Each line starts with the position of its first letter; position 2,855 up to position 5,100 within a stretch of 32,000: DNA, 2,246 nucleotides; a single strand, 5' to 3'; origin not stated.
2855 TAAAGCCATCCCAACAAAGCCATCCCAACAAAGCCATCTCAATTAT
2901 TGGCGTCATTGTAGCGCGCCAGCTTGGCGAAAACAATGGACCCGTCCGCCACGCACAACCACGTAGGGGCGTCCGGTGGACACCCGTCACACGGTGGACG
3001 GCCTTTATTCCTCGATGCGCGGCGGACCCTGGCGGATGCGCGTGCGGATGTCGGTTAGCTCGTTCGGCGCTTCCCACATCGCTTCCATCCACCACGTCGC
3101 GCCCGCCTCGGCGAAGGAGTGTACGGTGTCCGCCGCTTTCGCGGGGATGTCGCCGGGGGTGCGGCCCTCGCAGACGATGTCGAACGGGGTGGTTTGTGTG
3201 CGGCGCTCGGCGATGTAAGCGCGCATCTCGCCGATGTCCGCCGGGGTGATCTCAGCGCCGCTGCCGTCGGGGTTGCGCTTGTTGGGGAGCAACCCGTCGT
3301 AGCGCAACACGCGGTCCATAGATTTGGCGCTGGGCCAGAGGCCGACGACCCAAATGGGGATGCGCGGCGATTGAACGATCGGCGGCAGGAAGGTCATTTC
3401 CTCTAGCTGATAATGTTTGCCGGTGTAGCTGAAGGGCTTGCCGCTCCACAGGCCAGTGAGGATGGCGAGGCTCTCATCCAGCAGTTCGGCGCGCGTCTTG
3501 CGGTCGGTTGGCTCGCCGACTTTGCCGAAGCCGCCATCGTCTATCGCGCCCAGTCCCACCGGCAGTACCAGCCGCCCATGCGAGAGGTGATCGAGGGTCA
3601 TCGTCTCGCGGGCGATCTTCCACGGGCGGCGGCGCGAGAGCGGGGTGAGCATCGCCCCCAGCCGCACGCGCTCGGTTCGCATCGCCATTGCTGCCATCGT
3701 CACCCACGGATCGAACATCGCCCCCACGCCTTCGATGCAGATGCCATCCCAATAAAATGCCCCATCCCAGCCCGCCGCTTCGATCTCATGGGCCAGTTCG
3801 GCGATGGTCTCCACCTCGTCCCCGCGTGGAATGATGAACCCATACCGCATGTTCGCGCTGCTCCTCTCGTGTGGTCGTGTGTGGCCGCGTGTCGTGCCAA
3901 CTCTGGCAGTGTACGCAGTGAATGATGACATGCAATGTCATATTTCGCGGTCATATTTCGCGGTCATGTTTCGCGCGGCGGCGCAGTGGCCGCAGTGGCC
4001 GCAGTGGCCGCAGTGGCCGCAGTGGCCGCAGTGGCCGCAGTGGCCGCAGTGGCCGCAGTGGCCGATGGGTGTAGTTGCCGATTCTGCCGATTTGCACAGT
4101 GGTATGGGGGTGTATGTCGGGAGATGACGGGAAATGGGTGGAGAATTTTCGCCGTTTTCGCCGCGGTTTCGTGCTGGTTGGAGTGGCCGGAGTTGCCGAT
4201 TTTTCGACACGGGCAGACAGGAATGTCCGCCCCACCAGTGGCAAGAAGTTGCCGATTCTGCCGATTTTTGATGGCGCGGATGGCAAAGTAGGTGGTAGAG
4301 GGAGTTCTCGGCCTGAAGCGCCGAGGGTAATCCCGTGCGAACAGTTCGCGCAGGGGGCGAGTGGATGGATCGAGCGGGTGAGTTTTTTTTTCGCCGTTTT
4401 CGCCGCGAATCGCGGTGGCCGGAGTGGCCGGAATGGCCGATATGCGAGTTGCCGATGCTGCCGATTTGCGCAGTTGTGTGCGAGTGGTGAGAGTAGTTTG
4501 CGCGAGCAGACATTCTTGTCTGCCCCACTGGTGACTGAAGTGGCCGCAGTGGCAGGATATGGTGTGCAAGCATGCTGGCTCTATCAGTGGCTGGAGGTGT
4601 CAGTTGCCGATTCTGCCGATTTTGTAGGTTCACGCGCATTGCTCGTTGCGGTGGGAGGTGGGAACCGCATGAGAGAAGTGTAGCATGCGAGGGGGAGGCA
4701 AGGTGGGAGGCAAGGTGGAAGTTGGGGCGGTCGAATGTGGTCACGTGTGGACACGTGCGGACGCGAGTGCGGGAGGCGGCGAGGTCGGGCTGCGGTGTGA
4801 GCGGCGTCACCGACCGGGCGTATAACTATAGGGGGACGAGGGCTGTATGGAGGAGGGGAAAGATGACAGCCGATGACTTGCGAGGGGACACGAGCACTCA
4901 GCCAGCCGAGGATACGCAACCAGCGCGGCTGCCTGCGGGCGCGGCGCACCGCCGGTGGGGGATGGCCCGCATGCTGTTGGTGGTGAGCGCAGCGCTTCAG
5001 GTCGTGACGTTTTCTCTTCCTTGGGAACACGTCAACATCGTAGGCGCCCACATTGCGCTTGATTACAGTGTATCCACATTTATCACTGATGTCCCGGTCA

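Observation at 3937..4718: About 0.8 kb of repeat-built, apparently non-coding DNA in a 1-kb divergent intergenic region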

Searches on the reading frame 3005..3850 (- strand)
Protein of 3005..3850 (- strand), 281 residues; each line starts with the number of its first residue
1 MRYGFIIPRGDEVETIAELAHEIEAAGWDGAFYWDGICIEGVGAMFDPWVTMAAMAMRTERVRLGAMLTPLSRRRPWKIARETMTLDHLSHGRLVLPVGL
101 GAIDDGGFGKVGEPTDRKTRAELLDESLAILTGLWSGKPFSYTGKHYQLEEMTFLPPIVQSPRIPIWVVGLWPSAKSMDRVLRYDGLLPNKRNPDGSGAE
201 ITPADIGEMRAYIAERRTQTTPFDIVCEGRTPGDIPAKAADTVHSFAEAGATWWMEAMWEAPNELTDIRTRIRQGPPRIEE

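Call 17: list_cluster_members(proteins=[window:3005-3850:-, window:4863-6179:+, window:18136-20640:+, window:30014-31456:+, window:10197-11471:+])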
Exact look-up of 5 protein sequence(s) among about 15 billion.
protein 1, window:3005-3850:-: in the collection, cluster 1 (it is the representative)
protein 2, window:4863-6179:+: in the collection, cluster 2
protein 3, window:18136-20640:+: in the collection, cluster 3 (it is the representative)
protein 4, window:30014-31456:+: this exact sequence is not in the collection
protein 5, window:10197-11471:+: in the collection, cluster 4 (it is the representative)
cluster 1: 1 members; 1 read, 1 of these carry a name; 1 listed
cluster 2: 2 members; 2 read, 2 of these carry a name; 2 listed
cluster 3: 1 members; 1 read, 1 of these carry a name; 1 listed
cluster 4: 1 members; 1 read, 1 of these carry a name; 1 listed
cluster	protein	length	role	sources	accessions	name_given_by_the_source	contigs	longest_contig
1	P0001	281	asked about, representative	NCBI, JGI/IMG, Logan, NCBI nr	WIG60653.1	MAG: hypothetical protein OJF49_003401 [Ktedonobacterales bacterium] | hypothetical protein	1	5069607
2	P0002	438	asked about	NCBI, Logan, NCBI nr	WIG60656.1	MAG: hypothetical protein OJF49_003404 [Ktedonobacterales bacterium]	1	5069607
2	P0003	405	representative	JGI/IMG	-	putative Ca2+/H+ antiporter (TMEM165/GDT1 family)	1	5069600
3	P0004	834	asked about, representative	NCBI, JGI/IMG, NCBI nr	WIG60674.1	MAG: Aldehyde dehydrogenase [Ktedonobacterales bacterium] | aldehyde dehydrogenase (NAD+)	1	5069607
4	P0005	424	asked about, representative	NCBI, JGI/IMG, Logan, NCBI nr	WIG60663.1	MAG: putative phospholipase D family protein [Ktedonobacterales bacterium] | cardiolipin synthase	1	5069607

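Call 18: search_protein_families(library=pfam, proteins=[window:3005-3850:-], max_evalue=0.1)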
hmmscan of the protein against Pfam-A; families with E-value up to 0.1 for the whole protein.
window:3005-3850:- (281 aa): 1 family
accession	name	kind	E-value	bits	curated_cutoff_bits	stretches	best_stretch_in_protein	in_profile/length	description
PF00296.26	Bac_luciferase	-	1.4e-35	123.6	27.9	1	12-228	21-225/314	Luciferase-like monooxygenase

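Call 26: find_encoding_contigs(protein=P0001, flank=10000, max_places=6)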
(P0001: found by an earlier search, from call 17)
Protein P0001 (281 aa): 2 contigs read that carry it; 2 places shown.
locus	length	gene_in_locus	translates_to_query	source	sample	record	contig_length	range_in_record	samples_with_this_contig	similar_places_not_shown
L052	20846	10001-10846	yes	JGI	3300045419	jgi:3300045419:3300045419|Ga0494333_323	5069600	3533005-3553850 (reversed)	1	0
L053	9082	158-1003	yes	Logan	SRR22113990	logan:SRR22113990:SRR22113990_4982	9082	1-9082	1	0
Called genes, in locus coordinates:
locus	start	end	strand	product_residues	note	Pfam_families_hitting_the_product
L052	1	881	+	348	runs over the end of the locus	-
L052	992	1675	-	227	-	-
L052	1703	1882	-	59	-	-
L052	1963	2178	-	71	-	PF12728:HTH_17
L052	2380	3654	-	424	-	PF13091:PLDc_2, PF00614:PLDc (faint), PF13091:PLDc_2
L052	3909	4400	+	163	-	-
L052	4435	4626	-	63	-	-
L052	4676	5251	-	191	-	-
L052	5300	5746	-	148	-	-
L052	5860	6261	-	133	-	PF03780:Asp23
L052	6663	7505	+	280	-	PF01909:NTP_transf_2 (weak), PF18765:Polbeta (weak)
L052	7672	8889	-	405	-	-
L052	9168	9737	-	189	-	-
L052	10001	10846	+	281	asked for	PF00296:Bac_luciferase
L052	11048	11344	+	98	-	PF10604:Polyketide_cyc2 (weak)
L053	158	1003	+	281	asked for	PF00296:Bac_luciferase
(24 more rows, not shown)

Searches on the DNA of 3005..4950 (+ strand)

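Call 15: search_rna_families(source=window, start=3800, end=4950, threshold=evalue, max_evalue=10, show_alignments=3)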
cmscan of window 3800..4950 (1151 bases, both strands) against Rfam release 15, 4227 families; matches with E-value up to 10: 15.
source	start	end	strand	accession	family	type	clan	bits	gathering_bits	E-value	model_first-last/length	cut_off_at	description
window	3983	4059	+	RF04214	MIR7526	Gene; miRNA;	-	34.3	110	5.3e-05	1-113/113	no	MIR7526 microRNA precursor family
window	3982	4059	+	RF03877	mir-3937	Gene; miRNA;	-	27.8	84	0.0042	1-102/102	no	mir-3937 microRNA precursor family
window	3983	4067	+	RF03240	MIR5534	Gene; miRNA;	-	27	79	0.012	1-102/102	no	MIR5534 microRNA precursor family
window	3990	4070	+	RF03294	mir-H3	Gene; miRNA;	-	23.7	70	0.84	1-81/81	no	mir-H3 microRNA precursor family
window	3989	4053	+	RF03969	mir-622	Gene; miRNA;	-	22.9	86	0.033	1-72/72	no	mir-622 microRNA precursor family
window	3977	4048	+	RF03944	mir-935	Gene; miRNA;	-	19.6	73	7.6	1-91/91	no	mir-935 microRNA precursor family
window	4007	4069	+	RF03587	mir-1202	Gene; miRNA;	-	19.1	80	0.95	1-80/80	no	mir-1202 microRNA precursor family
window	3984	4058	+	RF01390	isrG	Gene; sRNA;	-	18.9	100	0.012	118-216/279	no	isrG Hfq binding RNA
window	3990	4061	+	RF04141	MIR8622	Gene; miRNA;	-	18.4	197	0.96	1-212/212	no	MIR8622 microRNA precursor family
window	4014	4098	+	RF01383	GRIK4_3p_UTR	Gene;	-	18.2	38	0.86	1-94/94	no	GRIK4 3 prime UTR element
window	3994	4063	-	RF01504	Afu_254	Gene; sRNA;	-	17.5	60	4.9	83-143/158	no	A. fumigatus sRNA Afu_254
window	3999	4058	-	RF03859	mir-6132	Gene; miRNA;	-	17.1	112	1.6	17-79/94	no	mir-6132 microRNA precursor family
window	4251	4331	+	RF01886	HSR-omega_2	Gene; lncRNA;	-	15.4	55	2.9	1-87/87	no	Heat shock gene hsromega conserved region 2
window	3984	4055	-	RF00629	P24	Gene;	-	12.1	100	1.5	84-160/255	no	Pseudomonas sRNA P24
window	4078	4120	+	RF00613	SNORD94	Gene; snRNA; snoRNA; CD-box;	-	12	60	7.9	1-137/137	no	Small nucleolar RNA SNORD94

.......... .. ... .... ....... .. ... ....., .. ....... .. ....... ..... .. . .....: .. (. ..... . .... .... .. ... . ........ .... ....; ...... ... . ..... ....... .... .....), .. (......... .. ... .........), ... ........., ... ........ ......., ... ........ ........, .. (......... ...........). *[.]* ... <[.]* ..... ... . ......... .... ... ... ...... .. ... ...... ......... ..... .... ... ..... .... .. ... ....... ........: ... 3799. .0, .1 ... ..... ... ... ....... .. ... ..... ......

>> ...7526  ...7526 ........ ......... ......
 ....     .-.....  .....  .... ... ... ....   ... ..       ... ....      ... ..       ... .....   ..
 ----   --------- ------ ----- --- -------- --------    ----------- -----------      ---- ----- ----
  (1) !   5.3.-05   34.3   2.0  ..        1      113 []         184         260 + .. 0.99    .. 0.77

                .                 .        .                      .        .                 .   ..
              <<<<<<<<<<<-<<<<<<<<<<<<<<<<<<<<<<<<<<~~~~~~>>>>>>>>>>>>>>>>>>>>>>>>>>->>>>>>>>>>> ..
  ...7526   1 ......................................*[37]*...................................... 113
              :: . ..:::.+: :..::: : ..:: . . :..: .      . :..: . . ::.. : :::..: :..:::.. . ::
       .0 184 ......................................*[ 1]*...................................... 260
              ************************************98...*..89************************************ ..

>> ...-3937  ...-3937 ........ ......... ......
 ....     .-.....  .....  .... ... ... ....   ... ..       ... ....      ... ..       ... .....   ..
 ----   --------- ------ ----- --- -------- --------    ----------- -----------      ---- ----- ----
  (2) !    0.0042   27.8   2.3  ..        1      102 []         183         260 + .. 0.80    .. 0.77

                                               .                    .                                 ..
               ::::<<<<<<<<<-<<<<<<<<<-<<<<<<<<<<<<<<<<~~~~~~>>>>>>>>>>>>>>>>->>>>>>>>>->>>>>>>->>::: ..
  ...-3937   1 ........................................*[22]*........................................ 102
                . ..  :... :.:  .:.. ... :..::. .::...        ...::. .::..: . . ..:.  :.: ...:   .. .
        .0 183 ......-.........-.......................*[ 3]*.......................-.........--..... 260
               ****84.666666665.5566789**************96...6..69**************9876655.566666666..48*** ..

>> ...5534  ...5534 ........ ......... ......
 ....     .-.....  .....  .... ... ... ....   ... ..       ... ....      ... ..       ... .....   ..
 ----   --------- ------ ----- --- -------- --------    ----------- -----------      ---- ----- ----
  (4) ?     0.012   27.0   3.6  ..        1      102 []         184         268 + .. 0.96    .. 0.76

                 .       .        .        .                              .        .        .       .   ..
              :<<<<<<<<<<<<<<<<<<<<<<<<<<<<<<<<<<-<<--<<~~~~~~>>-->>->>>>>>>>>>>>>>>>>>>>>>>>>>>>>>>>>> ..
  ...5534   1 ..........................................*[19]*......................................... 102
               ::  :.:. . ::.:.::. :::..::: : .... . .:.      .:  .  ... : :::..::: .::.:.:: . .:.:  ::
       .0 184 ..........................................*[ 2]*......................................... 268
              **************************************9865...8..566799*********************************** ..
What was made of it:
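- No Rfam match even at E up to 10 (call 15).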

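Call 47: search_dna_similar(query=window:4066-4720:+, collection=plasmids, mode=distant, max_evalue=0.01, max_rows=15)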
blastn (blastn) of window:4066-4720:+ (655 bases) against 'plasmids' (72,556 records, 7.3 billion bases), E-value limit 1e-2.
No match.
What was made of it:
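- Closest known: Plasmid iterons and parC/parS centromeres. Different: Spacing is irregular, there are no rep or par genes, the block is chromosomal and multi-locus, and no plasmid similarity was found (call 47).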

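Call 48: search_dna_similar(query=window:4066-4720:+, collection=phages, mode=distant, max_evalue=0.01, max_rows=15)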
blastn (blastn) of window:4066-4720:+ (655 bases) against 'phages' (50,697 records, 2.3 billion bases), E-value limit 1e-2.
No match.
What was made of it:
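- No similarity to any plasmid or phage record (calls 47, 48).
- Tried and rejected: No match (calls 47, 48).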

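Call 50: search_rna_families(sources=[L008, L011, L013, L017, L034, L052], threshold=gathering)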
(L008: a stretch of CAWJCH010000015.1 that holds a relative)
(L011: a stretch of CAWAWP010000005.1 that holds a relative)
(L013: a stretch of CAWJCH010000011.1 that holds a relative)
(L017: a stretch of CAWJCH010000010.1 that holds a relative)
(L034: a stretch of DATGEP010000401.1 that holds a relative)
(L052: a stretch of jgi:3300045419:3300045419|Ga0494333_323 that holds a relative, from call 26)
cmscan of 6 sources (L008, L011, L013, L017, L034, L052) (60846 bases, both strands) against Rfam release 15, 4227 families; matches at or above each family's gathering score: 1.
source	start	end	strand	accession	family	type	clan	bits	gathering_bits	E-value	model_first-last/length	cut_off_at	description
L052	12264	12336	-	RF01734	Fluoride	Cis-reg; riboswitch;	-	39.6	34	1.7e-07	1-64/64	no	Fluoride riboswitch aptamer (crcB RNA motif)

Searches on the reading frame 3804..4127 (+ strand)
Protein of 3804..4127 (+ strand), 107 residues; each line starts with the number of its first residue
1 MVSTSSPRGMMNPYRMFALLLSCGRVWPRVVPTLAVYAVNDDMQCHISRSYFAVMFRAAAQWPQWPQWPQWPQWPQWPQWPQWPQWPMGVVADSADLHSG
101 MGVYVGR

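Call 18: search_protein_families(library=pfam, proteins=[window:3804-4127:+], max_evalue=0.1)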
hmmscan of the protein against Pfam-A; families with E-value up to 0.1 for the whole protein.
window:3804-4127:+ (107 aa): 0 families
